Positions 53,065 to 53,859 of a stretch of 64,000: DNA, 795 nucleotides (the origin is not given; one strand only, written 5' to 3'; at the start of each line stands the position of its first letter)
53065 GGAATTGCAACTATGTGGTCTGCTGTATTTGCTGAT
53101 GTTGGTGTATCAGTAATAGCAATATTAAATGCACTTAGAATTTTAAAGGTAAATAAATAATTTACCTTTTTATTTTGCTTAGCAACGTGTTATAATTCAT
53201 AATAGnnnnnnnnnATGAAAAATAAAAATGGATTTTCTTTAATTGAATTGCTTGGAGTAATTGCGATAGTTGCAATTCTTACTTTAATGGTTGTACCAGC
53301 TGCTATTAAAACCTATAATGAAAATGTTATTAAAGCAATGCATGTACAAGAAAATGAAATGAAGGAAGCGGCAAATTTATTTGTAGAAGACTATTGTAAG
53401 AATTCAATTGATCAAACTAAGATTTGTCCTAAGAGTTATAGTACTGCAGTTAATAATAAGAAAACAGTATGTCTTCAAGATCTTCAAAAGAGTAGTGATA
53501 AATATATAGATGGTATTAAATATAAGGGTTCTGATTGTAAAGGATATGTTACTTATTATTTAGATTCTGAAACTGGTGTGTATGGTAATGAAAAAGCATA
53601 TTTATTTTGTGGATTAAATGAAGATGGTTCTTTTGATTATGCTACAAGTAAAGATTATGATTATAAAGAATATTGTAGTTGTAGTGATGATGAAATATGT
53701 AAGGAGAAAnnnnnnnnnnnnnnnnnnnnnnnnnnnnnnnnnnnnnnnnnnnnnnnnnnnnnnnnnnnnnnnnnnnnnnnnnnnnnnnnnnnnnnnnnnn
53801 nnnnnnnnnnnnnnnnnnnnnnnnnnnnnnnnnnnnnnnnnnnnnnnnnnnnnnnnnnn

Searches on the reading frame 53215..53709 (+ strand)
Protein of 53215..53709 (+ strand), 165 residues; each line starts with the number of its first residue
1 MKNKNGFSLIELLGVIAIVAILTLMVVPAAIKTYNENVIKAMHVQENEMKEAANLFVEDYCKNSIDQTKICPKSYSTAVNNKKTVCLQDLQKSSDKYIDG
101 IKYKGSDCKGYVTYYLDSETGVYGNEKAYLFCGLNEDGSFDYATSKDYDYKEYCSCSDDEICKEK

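Call 15: find_homologous_proteins(query=window:53215-53709:+, max_evalue=0.001)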
Query seq(165 aa) (165 aa): 25 proteins with E <= 0.001 among 63 candidates.
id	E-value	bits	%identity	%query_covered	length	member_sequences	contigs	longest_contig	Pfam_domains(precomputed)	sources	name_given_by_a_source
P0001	1.1e-79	284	78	98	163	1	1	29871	PF07963.18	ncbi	-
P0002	7.9e-79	281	78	98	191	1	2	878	PF07963.18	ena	-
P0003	3.2e-78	279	75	99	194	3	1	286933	PF07963.18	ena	-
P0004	4.7e-75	269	75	98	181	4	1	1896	PF07963.18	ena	-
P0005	1.2e-74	267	72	99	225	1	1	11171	PF07963.18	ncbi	-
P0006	1.3e-73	264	73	99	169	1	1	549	PF07963.18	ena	-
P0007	5.1e-72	259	70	98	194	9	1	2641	PF07963.18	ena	-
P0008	1.3e-71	258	72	98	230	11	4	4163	PF07963.18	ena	-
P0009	1.4e-71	257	70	98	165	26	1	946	PF07963.18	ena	-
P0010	1.0e-70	255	70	98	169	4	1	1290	PF07963.18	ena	-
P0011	2.1e-68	247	67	98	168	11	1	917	PF07963.18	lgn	-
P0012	1.3e-67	245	71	93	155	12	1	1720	PF07963.18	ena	-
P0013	1.9e-62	228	95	68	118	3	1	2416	PF07963.18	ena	-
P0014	1.7e-58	215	61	96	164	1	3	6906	PF07963.18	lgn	-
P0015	9.6e-58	213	85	71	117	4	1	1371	PF07963.18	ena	-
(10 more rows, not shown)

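Call 18: find_related_loci(query=A2, collection=genome_contigs, flank=6000)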
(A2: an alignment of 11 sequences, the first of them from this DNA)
Query A2 (165 aa) in genome_contigs; peptide patterns used: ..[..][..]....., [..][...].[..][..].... (x = any residue, [..] = any of these).
88 stretches matched a pattern; 12 encode a relative of the query (tblastn E <= 1e-3); 12 distinct loci.
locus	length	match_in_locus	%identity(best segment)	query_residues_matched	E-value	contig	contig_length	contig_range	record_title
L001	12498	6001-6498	78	1-165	8e-87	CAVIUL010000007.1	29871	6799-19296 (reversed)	bacterium isolate H07617-L1_cleanbin_000038 genome assembly, contig: Spades_H07617-L1_contig_908, whole genome shotgun s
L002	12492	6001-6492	76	1-164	3e-86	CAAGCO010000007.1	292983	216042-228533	MAG TPA_asm: Bacilli bacterium, isolate HGM10772, WGS project CAAGCO010000000 data, contig: SRS476120_52_k119_56323, who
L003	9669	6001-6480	78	4-162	5e-82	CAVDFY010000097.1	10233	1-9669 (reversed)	bacterium isolate G02607-L1_cleanbin_000033 genome assembly, contig: Spades_G02607-L1_contig_2471, whole genome shotgun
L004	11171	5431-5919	72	1-163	1e-79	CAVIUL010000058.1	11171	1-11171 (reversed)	bacterium isolate H07617-L1_cleanbin_000038 genome assembly, contig: Spades_H07617-L1_contig_4095, whole genome shotgun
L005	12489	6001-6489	74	1-162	8e-79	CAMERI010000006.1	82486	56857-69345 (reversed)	MAG: uncultured bacterium isolate SRR11489791_bin.18_metaWRAP_v1.3_MAG genome assembly, contig: ERZ11466804.164, whole g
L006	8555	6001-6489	72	1-162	2e-76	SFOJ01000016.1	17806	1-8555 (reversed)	MAG: Mollicutes bacterium isolate W3P13.010 Contig931, whole genome shotgun sequence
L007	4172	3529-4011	70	4-164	3e-76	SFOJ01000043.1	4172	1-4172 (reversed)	MAG: Mollicutes bacterium isolate W3P13.010 Contig9237, whole genome shotgun sequence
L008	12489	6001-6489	82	1-162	3e-87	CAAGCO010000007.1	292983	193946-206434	MAG TPA_asm: Bacilli bacterium, isolate HGM10772, WGS project CAAGCO010000000 data, contig: SRS476120_52_k119_56323, who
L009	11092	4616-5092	67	4-162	1e-67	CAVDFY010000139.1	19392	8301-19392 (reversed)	bacterium isolate G02607-L1_cleanbin_000033 genome assembly, contig: Spades_G02607-L1_contig_1277, whole genome shotgun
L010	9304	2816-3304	72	1-162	2e-67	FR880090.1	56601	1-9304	Clostridium sp. CAG:524 genomic scaffold, scf3, whole genome shotgun sequence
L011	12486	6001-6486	52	1-158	1e-46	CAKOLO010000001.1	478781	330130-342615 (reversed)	MAG: uncultured Bacilli bacterium isolate REFINED_METABAT215_TOP10_CONTIGS_1500_ASSEMBLY_K77_MERGED__Hadza_MoBio_hadza-I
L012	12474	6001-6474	48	1-157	5e-45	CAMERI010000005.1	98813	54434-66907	MAG: uncultured bacterium isolate SRR11489791_bin.18_metaWRAP_v1.3_MAG genome assembly, contig: ERZ11466804.104, whole g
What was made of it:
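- NCBI labels one relative 'Mollicutes bacterium' (call 18).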

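Call 58: search_protein_families(library=pfam, max_evalue=0.01, proteins=[L001:717-1835:+, L012:6001-7851:+])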
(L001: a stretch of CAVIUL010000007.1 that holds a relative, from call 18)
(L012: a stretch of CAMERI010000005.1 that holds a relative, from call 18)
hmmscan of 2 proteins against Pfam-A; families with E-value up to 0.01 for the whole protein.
L001:717-1835:+ (373 aa): 2 families
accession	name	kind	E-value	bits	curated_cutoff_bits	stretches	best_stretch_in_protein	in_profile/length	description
PF13529.12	Peptidase_C39_2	-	4.3e-06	27.8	24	1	208-332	4-141/143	Peptidase_C39 like family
PF18895.5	T4SS_pilin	-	0.0057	17.1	26.6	0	17-80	8-71/71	Type IV secretion system pilin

L012:6001-7851:+ (617 aa): 2 families
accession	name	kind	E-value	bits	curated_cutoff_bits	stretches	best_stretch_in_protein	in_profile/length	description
PF00669.25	Flagellin_N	-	3.4e-14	53.5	26.6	2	172-222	75-126/139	Bacterial flagellin N-terminal helical region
PF07963.17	N_methyl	-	3.2e-06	26.9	21.2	1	1-26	1-26/27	Prokaryotic N-terminal methylation motif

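Call 68: search_protein_representatives(alignment_id=A4)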
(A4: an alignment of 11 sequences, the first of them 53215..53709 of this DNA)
Query: 11 sequences, 165 profile positions. Proteins with E-value up to 0.001 (for the whole library): 17192; up to 1e-10: 210; up to 1e-30: 56. The best 150 are listed.
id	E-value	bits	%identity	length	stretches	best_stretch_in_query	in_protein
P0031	1.4e-76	272.1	-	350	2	3-161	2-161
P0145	1.3e-56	207.2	-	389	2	1-157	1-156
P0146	1.0e-55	204.2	-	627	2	1-157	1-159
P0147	1.2e-55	204.0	-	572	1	3-157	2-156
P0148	2.3e-54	199.9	-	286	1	3-157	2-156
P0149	7.3e-52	191.7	-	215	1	3-158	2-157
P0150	2.0e-51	190.3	-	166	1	1-159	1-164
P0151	4.3e-51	189.2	-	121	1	1-121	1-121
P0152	4.8e-50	185.8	-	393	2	2-157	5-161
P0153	7.7e-49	181.9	-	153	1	3-155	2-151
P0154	4.3e-48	179.5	-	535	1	1-157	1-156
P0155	4.8e-46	172.8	-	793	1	4-155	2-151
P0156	3.2e-45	170.1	-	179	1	3-159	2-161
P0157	4.5e-45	169.6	-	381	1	3-157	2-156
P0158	9.8e-45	168.5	-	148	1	3-157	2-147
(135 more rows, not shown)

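Call 70: search_protein_families(library=pfam, alignment_id=A5, max_evalue=0.001)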
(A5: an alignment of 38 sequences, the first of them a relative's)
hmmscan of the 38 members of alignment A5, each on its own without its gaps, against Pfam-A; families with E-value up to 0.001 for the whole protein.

A. member 1, P0146 (627 aa): 2 families
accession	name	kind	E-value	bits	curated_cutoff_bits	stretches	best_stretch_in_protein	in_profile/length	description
PF00669.25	Flagellin_N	-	1.5e-10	41.8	26.6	2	405-473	67-136/139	Bacterial flagellin N-terminal helical region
PF07963.17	N_methyl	-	5.4e-08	32.5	21.2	1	1-26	1-26/27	Prokaryotic N-terminal methylation motif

B. families by the number of members that match (of 38 scanned): 16 families
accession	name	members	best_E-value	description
PF07963.17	N_methyl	37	2.5e-09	Prokaryotic N-terminal methylation motif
PF09479.16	Flg_new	12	4e-37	Listeria-Bacteroides repeat domain (List_Bact_rpt)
PF03382.20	DUF285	8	3.2e-110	Mycoplasma protein of unknown function, DUF285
PF21722.4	Gly_rich_2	4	1.2e-16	Glycine-rich domain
PF00669.25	Flagellin_N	3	4.2e-14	Bacterial flagellin N-terminal helical region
PF18998.6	Flg_new_2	2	1.1e-18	Divergent InlB B-repeat domain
PF00404.24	Dockerin_1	2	1.8e-14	Dockerin type I domain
PF19789.6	DUF6273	2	1.4e-13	Domain of unknown function (DUF6273)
PF07699.19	Ephrin_rec_like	2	2.6e-08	Tyrosine-protein kinase ephrin type A/B receptor-like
PF07562.20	NCD3G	2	6e-05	Nine Cysteines Domain of family 3 GPCR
PF23091.2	TNFR_ELAPOR1_6th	2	0.00012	ELAPOR1-like, TNF receptor-like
PF13306.12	LRR_5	1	2.1e-53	BspA type Leucine rich repeat region (6 copies)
PF12810.13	ALK_LTK_GRD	1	3.3e-33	ALK/LTK, Glycine-rich domain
PF09305.16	TACI-CRD2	1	0.0005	TACI, cysteine-rich domain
PF13855.12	LRR_8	1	0.00088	Leucine rich repeat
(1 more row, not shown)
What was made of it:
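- The module family has 210 clusters at E<=1e-10, mostly stand-alone pilins, with 38 long proteins among the top 150 carrying Flg_new, DUF285, Gly_rich_2, Flagellin_N, Dockerin, DUF6273, LRR_5 and others (calls 68, 70).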

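Call 71: find_encoding_contigs(protein=P0013, flank=2500, max_places=3)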
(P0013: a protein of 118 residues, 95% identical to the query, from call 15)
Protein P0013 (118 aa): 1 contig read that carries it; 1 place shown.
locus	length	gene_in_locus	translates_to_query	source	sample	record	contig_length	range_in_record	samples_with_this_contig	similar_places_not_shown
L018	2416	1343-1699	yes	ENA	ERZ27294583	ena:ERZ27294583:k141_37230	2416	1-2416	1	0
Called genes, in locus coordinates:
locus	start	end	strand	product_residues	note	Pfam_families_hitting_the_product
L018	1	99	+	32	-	?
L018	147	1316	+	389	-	PF07963:N_methyl (weak)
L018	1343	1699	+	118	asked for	PF07963:N_methyl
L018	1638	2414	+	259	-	?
